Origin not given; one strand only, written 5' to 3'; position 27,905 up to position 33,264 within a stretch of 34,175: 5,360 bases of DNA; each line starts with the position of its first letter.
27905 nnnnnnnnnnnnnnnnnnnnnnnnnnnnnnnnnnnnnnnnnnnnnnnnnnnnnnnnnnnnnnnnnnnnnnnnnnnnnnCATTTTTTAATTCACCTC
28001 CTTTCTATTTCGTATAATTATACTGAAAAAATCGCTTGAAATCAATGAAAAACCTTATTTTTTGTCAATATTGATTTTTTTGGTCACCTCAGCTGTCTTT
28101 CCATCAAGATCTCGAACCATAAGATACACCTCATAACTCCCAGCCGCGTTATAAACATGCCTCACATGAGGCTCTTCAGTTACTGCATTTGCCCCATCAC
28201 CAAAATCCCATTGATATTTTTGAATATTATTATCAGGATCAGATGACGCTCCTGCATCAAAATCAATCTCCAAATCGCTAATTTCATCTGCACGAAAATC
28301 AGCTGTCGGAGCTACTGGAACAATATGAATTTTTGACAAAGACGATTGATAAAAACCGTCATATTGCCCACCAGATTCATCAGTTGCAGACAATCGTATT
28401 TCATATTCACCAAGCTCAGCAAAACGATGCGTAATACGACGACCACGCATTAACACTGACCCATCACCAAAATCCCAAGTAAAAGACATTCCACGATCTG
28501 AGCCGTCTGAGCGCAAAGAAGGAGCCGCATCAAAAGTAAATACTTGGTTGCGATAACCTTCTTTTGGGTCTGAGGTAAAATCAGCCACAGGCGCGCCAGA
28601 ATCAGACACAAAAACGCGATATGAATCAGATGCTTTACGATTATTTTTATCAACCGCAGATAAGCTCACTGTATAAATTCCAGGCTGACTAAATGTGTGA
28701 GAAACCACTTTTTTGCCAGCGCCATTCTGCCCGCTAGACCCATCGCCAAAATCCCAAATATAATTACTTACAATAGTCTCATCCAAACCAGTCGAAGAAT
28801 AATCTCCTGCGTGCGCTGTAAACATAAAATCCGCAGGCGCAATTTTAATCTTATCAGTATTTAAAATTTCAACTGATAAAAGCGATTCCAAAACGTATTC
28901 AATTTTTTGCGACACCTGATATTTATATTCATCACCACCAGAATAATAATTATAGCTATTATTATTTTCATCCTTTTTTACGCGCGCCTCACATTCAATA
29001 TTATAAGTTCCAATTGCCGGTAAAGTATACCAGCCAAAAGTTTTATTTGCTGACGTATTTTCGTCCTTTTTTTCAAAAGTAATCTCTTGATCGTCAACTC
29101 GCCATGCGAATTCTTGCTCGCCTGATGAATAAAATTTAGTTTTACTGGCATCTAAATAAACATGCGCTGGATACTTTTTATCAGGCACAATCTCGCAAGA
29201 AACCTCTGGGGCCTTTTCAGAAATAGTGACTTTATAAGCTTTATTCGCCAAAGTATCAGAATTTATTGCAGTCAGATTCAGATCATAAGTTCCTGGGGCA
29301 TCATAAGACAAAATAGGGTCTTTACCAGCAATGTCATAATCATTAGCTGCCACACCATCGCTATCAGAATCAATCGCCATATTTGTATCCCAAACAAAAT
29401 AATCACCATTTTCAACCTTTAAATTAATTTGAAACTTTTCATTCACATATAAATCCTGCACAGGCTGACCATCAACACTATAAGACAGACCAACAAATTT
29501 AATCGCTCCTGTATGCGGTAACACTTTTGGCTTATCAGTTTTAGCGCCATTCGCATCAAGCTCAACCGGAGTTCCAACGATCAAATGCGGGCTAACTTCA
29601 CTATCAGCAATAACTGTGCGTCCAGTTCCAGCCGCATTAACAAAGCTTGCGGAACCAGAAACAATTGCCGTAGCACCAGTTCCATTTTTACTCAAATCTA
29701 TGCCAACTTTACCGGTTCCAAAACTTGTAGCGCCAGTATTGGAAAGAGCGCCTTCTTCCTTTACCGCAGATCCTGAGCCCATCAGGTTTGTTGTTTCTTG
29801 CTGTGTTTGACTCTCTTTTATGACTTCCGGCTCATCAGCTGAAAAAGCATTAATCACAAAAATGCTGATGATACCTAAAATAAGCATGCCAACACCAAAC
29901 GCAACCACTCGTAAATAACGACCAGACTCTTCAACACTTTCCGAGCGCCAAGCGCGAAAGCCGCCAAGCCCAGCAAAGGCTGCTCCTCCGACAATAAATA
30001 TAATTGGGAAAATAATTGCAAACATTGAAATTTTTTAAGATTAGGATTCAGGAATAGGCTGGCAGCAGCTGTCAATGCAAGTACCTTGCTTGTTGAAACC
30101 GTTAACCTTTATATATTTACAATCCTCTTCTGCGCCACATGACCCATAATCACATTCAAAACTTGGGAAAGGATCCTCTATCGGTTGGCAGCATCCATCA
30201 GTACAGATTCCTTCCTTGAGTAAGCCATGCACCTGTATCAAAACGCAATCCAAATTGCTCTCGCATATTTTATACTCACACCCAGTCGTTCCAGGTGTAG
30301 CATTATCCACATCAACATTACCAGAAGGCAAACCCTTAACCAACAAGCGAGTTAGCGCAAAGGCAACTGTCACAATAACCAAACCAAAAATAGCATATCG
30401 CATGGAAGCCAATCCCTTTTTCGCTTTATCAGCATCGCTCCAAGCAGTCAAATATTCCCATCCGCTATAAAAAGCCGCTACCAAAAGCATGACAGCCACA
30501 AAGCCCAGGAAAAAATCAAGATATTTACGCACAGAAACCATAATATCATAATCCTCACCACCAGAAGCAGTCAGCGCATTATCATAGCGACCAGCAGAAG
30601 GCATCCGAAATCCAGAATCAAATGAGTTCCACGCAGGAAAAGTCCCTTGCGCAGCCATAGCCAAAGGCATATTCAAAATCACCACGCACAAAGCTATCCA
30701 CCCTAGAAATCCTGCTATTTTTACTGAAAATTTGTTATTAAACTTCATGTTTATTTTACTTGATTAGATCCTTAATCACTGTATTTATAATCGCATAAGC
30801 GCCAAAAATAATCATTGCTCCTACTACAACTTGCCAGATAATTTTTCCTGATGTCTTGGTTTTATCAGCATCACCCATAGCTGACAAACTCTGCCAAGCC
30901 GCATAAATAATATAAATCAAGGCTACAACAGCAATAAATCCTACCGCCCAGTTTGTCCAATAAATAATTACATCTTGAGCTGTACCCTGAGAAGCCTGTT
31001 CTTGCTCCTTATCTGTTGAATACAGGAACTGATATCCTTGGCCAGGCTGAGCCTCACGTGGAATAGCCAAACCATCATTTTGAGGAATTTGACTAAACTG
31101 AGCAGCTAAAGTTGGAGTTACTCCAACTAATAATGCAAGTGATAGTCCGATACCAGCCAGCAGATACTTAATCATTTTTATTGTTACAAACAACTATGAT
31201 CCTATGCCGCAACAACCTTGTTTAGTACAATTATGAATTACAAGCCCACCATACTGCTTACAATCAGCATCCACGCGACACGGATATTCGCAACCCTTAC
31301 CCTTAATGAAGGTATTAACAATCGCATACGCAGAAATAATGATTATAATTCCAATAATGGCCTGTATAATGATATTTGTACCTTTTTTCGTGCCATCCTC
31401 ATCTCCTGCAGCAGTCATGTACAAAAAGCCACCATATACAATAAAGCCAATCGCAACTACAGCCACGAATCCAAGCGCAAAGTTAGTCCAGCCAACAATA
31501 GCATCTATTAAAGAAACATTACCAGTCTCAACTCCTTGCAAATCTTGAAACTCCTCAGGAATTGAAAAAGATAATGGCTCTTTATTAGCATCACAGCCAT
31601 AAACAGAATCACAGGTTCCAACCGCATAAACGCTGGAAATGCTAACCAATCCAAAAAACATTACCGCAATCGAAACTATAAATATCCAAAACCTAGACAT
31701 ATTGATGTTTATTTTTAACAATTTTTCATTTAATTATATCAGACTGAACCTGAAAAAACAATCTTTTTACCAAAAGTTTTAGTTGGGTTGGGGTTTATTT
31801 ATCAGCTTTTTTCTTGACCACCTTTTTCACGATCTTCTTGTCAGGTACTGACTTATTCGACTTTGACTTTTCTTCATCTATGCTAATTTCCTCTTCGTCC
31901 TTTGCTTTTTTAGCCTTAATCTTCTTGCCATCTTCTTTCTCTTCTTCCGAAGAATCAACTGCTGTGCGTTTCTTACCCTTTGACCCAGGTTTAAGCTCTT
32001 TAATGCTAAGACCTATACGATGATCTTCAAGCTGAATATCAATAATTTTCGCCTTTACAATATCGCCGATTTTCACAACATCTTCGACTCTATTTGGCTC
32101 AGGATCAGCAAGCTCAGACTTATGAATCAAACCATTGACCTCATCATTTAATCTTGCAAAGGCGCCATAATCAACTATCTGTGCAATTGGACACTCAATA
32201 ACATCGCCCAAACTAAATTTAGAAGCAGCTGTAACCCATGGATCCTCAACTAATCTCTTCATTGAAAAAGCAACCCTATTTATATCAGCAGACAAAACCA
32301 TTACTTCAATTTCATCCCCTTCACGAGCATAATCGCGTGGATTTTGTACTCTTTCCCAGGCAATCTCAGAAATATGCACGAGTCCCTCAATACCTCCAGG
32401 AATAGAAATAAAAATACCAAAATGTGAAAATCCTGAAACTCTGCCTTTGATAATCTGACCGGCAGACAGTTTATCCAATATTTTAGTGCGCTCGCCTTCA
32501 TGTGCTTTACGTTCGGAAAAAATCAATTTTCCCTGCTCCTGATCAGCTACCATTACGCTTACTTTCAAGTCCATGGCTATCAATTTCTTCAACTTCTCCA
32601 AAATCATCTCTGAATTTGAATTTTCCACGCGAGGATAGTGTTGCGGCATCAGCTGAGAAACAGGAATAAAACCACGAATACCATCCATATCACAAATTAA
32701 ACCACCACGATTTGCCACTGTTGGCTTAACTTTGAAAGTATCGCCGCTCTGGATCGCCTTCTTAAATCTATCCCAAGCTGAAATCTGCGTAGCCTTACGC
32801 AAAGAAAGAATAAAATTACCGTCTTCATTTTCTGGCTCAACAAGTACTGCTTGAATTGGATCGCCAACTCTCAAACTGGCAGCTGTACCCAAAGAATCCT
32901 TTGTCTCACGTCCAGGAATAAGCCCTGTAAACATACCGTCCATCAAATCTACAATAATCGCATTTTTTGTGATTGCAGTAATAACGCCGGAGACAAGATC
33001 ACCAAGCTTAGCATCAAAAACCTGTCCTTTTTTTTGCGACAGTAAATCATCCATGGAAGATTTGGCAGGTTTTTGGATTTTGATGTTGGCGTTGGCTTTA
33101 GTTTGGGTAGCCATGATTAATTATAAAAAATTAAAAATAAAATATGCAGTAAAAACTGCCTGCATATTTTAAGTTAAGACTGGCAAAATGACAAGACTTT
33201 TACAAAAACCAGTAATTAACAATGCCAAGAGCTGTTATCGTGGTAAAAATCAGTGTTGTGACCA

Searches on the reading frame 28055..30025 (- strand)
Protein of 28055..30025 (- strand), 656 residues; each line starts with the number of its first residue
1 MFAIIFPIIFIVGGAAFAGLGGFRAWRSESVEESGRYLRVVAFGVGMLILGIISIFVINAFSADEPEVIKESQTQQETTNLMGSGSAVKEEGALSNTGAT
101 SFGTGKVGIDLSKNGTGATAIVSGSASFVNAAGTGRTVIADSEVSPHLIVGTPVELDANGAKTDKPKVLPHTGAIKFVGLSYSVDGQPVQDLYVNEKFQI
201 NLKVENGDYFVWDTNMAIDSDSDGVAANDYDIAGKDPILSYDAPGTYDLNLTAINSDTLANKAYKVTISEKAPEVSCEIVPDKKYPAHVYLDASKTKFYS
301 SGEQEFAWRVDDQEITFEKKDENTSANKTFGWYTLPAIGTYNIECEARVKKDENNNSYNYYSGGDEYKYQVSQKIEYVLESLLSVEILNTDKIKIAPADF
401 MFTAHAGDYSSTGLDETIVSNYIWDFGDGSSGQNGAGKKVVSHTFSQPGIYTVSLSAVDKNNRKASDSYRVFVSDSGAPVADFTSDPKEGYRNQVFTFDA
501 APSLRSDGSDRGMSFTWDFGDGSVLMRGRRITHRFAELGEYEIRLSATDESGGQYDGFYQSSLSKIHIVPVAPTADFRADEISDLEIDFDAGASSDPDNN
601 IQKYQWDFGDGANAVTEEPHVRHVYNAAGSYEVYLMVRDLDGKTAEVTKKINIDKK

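Call 83: search_protein_families(library=pfam, proteins=[window:28055-30025:-], max_evalue=0.0001)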
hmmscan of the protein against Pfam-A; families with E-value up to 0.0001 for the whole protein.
window:28055-30025:- (656 aa): 4 families
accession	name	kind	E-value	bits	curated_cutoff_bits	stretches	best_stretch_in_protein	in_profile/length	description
PF18911.6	PKD_4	-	6.1e-49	164.4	27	3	571-651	2-81/85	PKD domain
PF00801.26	PKD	-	5.1e-39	132.6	23.5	3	492-552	13-70/80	PKD domain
PF18981.6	InlK_D3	-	2.5e-08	34.3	25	0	444-466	45-67/75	Internalin K domain (D3/D4)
PF22352.2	K319L-like_PKD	-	3e-06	27.6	27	0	590-651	17-82/84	K319L-like, PKD domain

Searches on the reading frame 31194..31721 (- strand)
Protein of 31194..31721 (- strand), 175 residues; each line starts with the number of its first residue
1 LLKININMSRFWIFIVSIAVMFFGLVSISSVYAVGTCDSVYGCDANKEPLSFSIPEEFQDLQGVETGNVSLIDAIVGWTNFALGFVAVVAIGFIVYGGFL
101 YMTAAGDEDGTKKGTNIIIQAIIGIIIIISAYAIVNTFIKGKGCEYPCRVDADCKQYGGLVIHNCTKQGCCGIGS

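Call 83: search_protein_families(library=pfam, proteins=[window:31194-31721:-], max_evalue=0.0001)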
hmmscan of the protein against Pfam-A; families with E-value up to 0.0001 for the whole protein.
window:31194-31721:- (175 aa): 1 family
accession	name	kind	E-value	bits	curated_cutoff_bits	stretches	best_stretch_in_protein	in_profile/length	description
PF18895.5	T4SS_pilin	-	9.1e-09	35.7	26.6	1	75-138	9-71/71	Type IV secretion system pilin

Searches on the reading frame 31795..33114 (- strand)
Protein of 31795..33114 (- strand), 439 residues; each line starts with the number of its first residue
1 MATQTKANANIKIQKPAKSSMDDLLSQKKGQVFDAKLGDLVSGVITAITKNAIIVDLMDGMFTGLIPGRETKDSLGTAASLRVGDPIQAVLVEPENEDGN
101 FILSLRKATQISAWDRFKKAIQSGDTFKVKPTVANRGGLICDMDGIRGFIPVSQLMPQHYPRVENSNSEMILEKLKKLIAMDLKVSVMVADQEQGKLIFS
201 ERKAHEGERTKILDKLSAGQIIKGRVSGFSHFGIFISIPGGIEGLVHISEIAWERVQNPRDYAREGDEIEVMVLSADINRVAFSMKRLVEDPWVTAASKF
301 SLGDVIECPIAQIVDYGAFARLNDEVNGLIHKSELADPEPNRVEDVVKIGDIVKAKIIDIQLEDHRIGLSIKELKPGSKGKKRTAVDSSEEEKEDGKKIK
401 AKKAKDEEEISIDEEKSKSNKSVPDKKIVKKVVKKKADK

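Call 83: search_protein_families(library=pfam, proteins=[window:31795-33114:-], max_evalue=0.0001)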
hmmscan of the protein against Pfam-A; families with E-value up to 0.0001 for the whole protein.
window:31795-33114:- (439 aa): 3 families
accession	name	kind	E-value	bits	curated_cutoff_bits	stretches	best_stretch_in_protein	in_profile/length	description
PF00575.29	S1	-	5.7e-39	132.8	22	2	217-283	3-71/74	S1 RNA binding domain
PF21710.3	Spt6_S1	-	3.1e-08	34.2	27.5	0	299-373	13-88/91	Spt6, S1/OB domain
PF23459.1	S1_RRP5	-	7.2e-05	23.7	27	0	216-274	1-59/72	RRP5 S1 domain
